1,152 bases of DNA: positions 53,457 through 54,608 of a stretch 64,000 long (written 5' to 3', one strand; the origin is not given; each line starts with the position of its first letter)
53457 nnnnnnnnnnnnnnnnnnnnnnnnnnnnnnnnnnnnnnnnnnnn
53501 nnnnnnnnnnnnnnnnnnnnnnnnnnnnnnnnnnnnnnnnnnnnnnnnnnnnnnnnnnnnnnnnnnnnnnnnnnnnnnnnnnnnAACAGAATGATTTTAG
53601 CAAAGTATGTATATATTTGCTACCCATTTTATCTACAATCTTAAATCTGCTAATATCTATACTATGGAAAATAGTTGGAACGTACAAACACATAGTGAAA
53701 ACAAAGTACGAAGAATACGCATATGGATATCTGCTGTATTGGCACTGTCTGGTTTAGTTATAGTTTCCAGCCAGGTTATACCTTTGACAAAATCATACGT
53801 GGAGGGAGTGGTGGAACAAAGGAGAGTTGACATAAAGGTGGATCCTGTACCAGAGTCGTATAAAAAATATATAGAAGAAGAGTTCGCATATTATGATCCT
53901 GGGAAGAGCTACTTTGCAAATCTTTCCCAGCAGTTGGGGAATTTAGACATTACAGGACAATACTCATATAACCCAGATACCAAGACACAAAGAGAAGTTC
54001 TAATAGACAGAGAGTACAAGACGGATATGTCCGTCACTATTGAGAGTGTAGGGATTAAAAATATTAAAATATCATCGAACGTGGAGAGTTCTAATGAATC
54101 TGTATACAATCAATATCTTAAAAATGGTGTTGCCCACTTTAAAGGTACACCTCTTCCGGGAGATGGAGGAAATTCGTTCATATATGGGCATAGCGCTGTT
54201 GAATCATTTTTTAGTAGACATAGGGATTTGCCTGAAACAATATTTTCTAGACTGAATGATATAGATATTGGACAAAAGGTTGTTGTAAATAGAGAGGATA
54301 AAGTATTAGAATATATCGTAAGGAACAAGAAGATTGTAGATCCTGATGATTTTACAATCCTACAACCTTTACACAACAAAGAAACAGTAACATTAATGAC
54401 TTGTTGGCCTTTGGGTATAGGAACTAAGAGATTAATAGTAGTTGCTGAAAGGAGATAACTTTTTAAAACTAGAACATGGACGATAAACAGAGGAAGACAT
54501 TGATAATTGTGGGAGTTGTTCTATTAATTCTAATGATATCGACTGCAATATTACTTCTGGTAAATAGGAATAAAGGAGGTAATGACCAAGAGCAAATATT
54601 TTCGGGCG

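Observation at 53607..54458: Sortase with no canonical LPXTG substrate in the window; candidate non-canonical sorting signal on the 618-aa Fn3 protein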

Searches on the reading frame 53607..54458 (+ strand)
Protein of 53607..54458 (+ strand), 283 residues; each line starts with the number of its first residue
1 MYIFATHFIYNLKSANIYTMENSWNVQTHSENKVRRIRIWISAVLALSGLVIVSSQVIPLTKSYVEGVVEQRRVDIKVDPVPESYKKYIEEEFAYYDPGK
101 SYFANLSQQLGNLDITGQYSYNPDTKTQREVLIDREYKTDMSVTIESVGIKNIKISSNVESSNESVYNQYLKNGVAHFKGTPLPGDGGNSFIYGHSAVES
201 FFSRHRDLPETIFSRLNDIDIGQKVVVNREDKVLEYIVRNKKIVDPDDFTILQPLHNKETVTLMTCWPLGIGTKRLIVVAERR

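Call 5: search_protein_families(library=pfam, proteins=[window:53607-54458:+], max_evalue=0.01)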
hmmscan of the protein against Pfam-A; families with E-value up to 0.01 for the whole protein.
window:53607-54458:+ (283 aa): 1 family
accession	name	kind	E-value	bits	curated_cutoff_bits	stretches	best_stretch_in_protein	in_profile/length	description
PF04203.18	Sortase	-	7.6e-24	84.3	26.6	1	150-282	3-124/125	Sortase domain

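Call 6: search_protein_families(library=ncbifam, proteins=[window:53607-54458:+], max_evalue=0.01)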
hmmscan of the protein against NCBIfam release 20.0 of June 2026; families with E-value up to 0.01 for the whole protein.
window:53607-54458:+ (283 aa): 7 families
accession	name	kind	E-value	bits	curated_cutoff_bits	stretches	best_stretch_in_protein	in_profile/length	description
NF033745.1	class_C_sortase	subfamily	1.7e-24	86.8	160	1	47-282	6-220/220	class C sortase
TIGR01076.1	sortase_fam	subfamily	2.8e-20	72.5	39.35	1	169-282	21-127/136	sortase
NF058671.1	sortase_SrtD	exception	1.9e-18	66.8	140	1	136-281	55-186/187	class D sortase, LPxTATN-specific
NF033746.1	class_D_sortase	subfamily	1.1e-17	64.1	165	1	164-281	26-132/135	class D sortase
NF033747.1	class_E_sortase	subfamily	9.4e-12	45.2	160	1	163-281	88-204/211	class E sortase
TIGR03784.1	marine_sortase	equivalog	5.3e-08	32.7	158.25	1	174-271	77-161/174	class GN sortase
NF033748.1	class_F_sortase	subfamily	9.1e-07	28.6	166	1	141-254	12-119/155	class F sortase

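Call 11: find_homologous_proteins(query=window:53607-54458:+)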
Query window:53607-54458:+ (283 aa): 459 proteins with E <= 0.001 among 1361 candidates; the best 120 are listed.
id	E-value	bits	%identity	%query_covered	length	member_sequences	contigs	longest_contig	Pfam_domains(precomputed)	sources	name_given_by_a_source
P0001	2.0e-171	586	100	93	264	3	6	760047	PF04203.19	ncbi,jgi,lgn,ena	jgi:sortase A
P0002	1.9e-154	530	88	93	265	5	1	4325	PF04203.19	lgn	-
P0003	2.3e-154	530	82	98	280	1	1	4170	PF04203.19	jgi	jgi:LPXTG-site transpeptidase (sortase) family protein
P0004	3.5e-154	530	86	93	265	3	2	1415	PF04203.19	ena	-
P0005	7.5e-153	525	88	93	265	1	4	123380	PF04203.19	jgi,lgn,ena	-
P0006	2.9e-152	523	88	93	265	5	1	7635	PF04203.19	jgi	jgi:LPXTG-site transpeptidase (sortase) family protein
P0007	4.3e-152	523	82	98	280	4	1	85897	PF04203.19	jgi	-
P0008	6.7e-152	522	82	98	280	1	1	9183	PF04203.19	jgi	jgi:LPXTG-site transpeptidase (sortase) family protein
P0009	1.3e-150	518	86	93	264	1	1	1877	PF04203.19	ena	-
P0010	1.3e-150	518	88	93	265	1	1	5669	PF04203.19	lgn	-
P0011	2.4e-150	517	86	93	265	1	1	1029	PF04203.19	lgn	-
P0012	4.9e-150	516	83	93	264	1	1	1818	PF04203.19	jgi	-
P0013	6.8e-150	516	86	93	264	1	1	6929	PF04203.19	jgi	jgi:LPXTG-site transpeptidase (sortase) family protein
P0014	1.1e-149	515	86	93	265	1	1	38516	PF04203.19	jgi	jgi:LPXTG-site transpeptidase (sortase) family protein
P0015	1.2e-149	515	86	93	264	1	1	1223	PF04203.19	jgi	jgi:LPXTG-site transpeptidase (sortase) family protein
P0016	5.0e-149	513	85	93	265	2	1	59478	PF04203.19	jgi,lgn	jgi:LPXTG-site transpeptidase (sortase) family protein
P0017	2.4e-148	510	79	98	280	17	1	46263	PF04203.19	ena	-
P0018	6.1e-147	506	83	93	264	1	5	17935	PF04203.19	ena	-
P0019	8.3e-147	505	83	93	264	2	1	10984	PF04203.19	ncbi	-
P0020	3.5e-146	503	83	93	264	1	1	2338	PF04203.19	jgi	jgi:LPXTG-site transpeptidase (sortase) family protein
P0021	1.1e-145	502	83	93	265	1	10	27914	PF04203.19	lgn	-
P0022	1.1e-145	502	83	93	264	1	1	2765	PF04203.19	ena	-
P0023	1.2e-145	502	81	93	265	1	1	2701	PF04203.19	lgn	-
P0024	1.2e-145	502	81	93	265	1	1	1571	PF04203.19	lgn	-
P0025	6.9e-145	499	82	93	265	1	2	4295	PF04203.19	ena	-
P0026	1.7e-144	498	83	93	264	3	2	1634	PF04203.19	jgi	-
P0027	2.2e-143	494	81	93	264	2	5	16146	PF04203.19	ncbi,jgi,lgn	jgi:LPXTG-site transpeptidase (sortase) family protein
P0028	7.6e-143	492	80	93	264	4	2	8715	PF04203.19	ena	-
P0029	2.3e-142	491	81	93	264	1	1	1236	PF04203.19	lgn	-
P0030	6.3e-141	486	81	93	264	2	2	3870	PF04203.19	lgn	-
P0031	2.2e-140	484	80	93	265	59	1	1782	PF04203.19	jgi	jgi:LPXTG-site transpeptidase (sortase) family protein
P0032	2.5e-140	484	81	93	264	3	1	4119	PF04203.19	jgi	jgi:LPXTG-site transpeptidase (sortase) family protein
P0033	4.5e-140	483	79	93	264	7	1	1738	PF04203.19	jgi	jgi:LPXTG-site transpeptidase (sortase) family protein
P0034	6.9e-140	483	78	93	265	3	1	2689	PF04203.19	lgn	-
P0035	4.6e-139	480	78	93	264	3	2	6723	PF04203.19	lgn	-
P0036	3.8e-138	477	77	93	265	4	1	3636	PF04203.19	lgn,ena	-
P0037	3.9e-138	477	78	93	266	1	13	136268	PF04203.19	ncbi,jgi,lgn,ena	-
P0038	3.8e-136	470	75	93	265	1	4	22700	PF04203.19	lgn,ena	-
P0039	7.6e-136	469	78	93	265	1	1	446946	PF04203.19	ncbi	ncbi:MAG: sortase [Candidatus Dojkabacteria bacterium]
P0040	2.9e-134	464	76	93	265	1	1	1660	PF04203.19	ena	-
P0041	7.0e-131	453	75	93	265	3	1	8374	PF04203.19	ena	-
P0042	2.9e-128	445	72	93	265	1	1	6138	PF04203.19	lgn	-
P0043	4.2e-127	441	72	93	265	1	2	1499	PF04203.19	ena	-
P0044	2.1e-126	439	71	93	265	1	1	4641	PF04203.19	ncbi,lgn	-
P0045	3.0e-126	438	71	93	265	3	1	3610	PF04203.19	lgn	-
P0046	7.5e-126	437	71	93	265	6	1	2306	PF04203.19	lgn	-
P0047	3.3e-125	435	70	93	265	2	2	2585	PF04203.19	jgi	jgi:LPXTG-site transpeptidase (sortase) family protein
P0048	5.4e-125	434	70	93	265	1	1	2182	PF04203.19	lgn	-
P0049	1.0e-124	433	71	93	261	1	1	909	PF04203.19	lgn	-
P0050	1.8e-124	432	66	93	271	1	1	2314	PF04203.19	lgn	-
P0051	1.9e-123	429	68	93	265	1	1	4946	PF04203.19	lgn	-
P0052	3.7e-120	418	69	93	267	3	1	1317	PF04203.19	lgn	-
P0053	1.3e-119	416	66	93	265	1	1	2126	PF04203.19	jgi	-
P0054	1.6e-119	416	67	93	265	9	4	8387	PF04203.19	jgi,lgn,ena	-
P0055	3.5e-119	415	66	93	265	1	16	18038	PF04203.19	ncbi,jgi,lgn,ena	-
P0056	3.8e-119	415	66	93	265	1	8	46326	PF04203.19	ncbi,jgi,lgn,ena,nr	ncbi:MAG TPA: sortase [Candidatus Dojkabacteria bacterium]|nr:sortase [Candidatus Dojkabacteria bact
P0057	6.4e-119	414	66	93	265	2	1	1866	PF04203.19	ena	-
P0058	6.9e-119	414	66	93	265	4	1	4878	PF04203.19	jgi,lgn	-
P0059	7.9e-119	414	67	93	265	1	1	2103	PF04203.19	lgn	-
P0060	9.3e-119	413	66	93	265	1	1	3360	PF04203.19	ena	-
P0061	1.7e-118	413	68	93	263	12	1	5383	PF04203.19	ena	-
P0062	1.9e-118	412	66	93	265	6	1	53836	PF04203.19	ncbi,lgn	-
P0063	2.4e-118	412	69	93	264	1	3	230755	PF04203.19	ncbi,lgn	-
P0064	2.8e-118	412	71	93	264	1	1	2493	PF04203.19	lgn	-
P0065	3.0e-118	412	65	93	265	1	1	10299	PF04203.19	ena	-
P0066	3.7e-118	411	69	93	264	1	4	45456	PF04203.19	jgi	-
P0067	4.0e-118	411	67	93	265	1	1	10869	PF04203.19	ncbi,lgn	-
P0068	6.1e-118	411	69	93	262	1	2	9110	PF04203.19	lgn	-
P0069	6.2e-118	411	66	93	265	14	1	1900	PF04203.19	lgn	-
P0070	8.0e-118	410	69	93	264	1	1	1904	PF04203.19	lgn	-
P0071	1.2e-117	410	68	93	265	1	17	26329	PF04203.19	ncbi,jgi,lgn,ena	ncbi:MAG: sortase [Candidatus Dojkabacteria bacterium]|jgi:LPXTG-site transpeptidase (sortase) famil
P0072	5.8e-117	408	68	93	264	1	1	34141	PF04203.19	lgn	-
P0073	9.4e-117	407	67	92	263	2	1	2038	PF04203.19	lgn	-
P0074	9.5e-117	407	69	93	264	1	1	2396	PF04203.19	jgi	-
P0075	9.6e-117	407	68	93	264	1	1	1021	PF04203.19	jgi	-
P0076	9.7e-117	407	69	93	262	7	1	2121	PF04203.19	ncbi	-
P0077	1.1e-116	407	67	93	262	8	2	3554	PF04203.19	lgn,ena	-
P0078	1.2e-116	407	67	93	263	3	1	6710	PF04203.19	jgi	-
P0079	1.3e-116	406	81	76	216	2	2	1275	PF04203.19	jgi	jgi:LPXTG-site transpeptidase (sortase) family protein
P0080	1.4e-116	406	68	93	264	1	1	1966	PF04203.19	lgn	-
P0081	1.4e-116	406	68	93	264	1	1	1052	PF04203.19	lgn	-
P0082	1.8e-116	406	68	93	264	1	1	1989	PF04203.19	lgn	-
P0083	1.8e-116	406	68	93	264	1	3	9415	PF04203.19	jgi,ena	-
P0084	1.9e-116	406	69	93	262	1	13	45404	PF04203.19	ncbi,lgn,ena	-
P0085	2.0e-116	406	68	93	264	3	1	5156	PF04203.19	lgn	-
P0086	2.2e-116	406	68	93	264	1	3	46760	PF04203.19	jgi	-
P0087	2.5e-116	406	68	93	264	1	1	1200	PF04203.19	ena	-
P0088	2.9e-116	405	66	93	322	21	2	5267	PF04203.19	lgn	-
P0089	4.6e-116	405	67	93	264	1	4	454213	PF04203.19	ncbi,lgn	-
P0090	4.8e-116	405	66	93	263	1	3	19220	PF04203.19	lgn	-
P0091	1.1e-115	403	66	93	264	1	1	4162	PF04203.19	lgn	-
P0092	1.4e-115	403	68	93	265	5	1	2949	PF04203.19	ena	-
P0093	1.4e-115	403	67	93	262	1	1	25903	PF04203.19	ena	-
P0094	1.6e-115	403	68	93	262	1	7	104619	PF04203.19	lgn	-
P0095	2.3e-115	402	66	93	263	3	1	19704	PF04203.19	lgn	-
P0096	2.6e-115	402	67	93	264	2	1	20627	PF04203.19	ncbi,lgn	-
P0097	4.0e-115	402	66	93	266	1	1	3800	PF04203.19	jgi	-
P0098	5.4e-115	401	63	93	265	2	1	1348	PF04203.19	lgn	-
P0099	5.9e-115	401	67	93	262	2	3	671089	PF04203.19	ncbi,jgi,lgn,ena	-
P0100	7.8e-115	401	66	93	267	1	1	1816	PF04203.19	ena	-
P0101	9.1e-115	400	66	93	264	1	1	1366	PF04203.19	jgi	jgi:LPXTG-site transpeptidase (sortase) family protein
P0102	1.1e-114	400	67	93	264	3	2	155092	PF04203.19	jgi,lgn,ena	-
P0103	1.6e-114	400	66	93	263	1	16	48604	PF04203.19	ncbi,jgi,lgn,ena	-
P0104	2.8e-114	399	66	93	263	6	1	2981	PF04203.19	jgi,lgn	jgi:LPXTG-site transpeptidase (sortase) family protein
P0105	7.2e-114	397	65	93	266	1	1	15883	PF04203.19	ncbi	-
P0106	9.8e-114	397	66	93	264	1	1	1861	PF04203.19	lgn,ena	-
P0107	1.1e-113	397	64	92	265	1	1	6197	PF04203.19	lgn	-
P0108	2.1e-113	396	64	93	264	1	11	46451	PF04203.19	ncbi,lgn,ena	-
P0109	2.8e-113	395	65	93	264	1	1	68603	PF04203.19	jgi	jgi:LPXTG-site transpeptidase (sortase) family protein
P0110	3.5e-113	395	64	93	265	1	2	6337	PF04203.19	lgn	-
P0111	6.4e-113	394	64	93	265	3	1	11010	PF04203.19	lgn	-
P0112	6.9e-113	394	63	93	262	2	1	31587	PF04203.19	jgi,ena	jgi:LPXTG-site transpeptidase (sortase) family protein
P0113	8.7e-113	394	64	92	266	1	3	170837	PF04203.19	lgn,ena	-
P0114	8.7e-113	394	65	93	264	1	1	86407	PF04203.19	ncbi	-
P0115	9.8e-113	394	67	93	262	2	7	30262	PF04203.19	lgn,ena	-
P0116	1.1e-112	394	60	96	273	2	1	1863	PF04203.19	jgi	jgi:LPXTG-site transpeptidase (sortase) family protein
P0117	1.5e-112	393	66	93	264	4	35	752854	PF04203.19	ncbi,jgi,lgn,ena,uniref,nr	ncbi:TPA: sortase [Candidatus Dojkabacteria bacterium]|jgi:LPXTG-site transpeptidase (sortase) famil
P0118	3.4e-112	392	65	93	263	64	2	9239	PF04203.19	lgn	-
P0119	4.3e-112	392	64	93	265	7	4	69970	PF04203.19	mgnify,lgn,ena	mgnify:CR=1 FL=1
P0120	4.3e-112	392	64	93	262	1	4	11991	PF04203.19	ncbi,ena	-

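Call 15: search_solved_structures(query=window:53664-54458:+, max_evalue=0.001, show_alignments=2)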
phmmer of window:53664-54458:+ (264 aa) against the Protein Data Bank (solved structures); distinct sequences matched with E-value up to 0.001: 23.
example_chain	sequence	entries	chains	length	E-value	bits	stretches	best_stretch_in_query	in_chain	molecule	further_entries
8t28_A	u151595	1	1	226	5e-13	52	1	151-263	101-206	Class C sortase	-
4g1h_A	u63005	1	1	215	5.1e-11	45.4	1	103-263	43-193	Sortase family protein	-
4d7w_A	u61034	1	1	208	1.7e-10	43.7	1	150-262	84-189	SORTASE FAMILY PROTEIN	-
3o0p_A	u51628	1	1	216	3.6e-10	42.6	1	127-262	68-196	Sortase family protein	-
7d6p_A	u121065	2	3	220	3.7e-10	42.6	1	150-263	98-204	Sortase family protein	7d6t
6ixz_A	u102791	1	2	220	3.8e-10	42.6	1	150-263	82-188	Sortase family protein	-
2w1k_A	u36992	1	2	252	4.8e-10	42.2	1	150-263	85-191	PUTATIVE SORTASE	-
2w1j_A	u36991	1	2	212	5e-10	42.2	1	149-262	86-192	PUTATIVE SORTASE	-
2xwg_A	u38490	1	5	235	6.2e-10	41.9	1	121-263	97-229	SORTASE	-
4g1j_A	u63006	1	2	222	2.7e-09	39.7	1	149-263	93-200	Sortase family protein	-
3rbi_A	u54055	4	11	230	3e-09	39.6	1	149-263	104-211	Sortase family protein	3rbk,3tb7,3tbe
6bwe_A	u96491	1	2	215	3.6e-09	39.3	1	151-263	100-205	Putative fimbrial associated sortase-like protein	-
5k9a_A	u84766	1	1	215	3.8e-09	39.3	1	151-263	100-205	Putative fimbrial associated sortase-like protein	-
2wts_A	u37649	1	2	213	5.4e-09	38.8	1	149-262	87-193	PUTATIVE SORTASE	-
3rbj_A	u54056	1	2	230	4.4e-08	35.8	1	149-263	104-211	Sortase family protein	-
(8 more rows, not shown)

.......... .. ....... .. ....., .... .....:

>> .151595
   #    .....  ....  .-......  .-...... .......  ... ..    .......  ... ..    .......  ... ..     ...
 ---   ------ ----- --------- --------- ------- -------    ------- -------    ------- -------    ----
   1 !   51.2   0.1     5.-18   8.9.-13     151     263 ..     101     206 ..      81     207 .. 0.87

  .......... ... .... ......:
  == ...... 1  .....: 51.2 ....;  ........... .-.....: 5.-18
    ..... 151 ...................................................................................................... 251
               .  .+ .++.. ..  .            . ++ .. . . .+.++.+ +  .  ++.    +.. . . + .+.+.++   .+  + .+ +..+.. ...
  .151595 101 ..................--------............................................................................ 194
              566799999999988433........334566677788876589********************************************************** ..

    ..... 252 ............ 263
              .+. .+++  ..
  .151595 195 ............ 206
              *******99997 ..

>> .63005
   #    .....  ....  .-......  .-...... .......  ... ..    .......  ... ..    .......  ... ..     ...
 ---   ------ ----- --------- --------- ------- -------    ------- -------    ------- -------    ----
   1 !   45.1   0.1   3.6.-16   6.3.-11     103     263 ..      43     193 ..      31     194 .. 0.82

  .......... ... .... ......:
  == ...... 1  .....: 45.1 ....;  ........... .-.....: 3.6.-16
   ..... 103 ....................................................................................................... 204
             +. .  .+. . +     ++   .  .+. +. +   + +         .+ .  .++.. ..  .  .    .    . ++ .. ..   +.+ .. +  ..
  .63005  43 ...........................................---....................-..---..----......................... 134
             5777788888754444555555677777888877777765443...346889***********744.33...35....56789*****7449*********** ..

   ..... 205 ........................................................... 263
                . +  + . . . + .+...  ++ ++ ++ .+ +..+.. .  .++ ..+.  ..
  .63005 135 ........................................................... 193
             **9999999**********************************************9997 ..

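Call 22: find_encoding_contigs(protein=P0117, flank=10000, max_places=4)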
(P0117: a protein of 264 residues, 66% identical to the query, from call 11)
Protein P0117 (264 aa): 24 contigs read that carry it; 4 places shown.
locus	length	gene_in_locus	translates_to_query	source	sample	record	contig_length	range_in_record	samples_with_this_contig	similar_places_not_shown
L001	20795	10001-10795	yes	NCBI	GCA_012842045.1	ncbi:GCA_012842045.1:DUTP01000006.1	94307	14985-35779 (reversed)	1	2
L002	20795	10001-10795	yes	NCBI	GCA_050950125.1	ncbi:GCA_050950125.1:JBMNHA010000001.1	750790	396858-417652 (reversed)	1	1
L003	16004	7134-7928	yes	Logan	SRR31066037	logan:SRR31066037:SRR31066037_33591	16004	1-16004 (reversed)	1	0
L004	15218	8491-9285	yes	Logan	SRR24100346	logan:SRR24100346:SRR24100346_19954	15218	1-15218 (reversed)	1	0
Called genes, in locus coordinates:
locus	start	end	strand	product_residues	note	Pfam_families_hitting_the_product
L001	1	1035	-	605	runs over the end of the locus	PF00005:ABC_tran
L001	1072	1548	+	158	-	-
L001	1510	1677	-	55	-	-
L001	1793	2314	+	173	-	PF13560:HTH_31 (weak), PF15731:MqsA_antitoxin, PF01381:HTH_3, PF13443:HTH_26 (weak)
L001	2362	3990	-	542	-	PF00118:Cpn60_TCP1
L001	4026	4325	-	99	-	PF00166:Cpn10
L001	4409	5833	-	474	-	PF02788:RuBisCO_large_N, PF00016:RuBisCO_large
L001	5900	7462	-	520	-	PF00009:GTP_EFTU, PF00071:Ras (weak), PF01926:MMR_HSR1, PF11987:IF-2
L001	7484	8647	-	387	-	PF08529:NusA_N, PF13184:KH_NusA_1st, PF00013:KH_1 (faint), PF26594:KH_NusA_2nd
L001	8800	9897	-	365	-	PF00226:DnaJ, PF01556:DnaJ_C, PF00684:DnaJ_CXXCXGXG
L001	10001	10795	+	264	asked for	PF04203:Sortase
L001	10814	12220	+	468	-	PF01547:SBP_bac_1, PF13416:SBP_bac_8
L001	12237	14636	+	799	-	-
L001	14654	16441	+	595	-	PF01411:tRNA-synt_2c, PF07973:tRNA_SAD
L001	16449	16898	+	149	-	PF03652:RuvX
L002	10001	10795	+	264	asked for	PF04203:Sortase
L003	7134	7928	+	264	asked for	PF04203:Sortase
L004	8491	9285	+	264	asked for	PF04203:Sortase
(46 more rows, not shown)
